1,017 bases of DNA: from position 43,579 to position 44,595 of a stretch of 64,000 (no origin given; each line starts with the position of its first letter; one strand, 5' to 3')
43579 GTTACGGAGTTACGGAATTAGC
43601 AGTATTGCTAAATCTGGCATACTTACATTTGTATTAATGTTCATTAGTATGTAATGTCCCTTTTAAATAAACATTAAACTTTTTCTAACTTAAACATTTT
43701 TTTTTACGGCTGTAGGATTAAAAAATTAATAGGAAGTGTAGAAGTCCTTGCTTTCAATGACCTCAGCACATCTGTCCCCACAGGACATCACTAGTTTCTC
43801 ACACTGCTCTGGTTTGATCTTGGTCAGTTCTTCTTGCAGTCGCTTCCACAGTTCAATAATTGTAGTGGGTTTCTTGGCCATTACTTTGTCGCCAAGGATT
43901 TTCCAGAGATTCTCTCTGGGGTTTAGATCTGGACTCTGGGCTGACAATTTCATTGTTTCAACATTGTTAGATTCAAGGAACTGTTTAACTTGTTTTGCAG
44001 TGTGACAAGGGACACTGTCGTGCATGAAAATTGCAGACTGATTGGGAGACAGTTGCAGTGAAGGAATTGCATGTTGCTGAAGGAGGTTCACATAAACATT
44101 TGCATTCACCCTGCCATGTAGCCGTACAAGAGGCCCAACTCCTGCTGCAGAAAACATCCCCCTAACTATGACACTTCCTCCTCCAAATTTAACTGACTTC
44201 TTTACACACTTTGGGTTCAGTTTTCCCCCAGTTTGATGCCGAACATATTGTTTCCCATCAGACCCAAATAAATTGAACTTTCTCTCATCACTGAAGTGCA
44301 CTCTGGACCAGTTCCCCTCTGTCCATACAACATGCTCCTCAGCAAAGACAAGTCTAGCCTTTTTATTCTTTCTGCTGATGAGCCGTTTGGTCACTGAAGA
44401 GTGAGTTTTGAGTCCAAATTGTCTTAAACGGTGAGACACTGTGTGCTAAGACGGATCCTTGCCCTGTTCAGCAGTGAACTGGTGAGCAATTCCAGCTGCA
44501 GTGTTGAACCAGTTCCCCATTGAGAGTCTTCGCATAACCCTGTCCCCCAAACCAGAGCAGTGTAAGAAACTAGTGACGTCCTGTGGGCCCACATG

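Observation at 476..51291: Unusual predicted architecture: repeated NPF and PxxP modules fused to an APOL domain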

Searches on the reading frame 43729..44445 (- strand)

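Call 5: search_protein_families(library=pfam, proteins=[window:43729-44445:-], max_evalue=0.01)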
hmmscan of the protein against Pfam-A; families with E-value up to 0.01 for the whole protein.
window:43729-44445:- (239 aa): 2 families
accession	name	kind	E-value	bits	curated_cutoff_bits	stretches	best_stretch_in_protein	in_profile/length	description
PF13358.12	DDE_3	-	4.8e-14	52.9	28.6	1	49-192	2-138/146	DDE superfamily endonuclease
PF01498.24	HTH_Tnp_Tc3_2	-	7.4e-09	36.2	31.5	1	2-39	34-71/72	Transposase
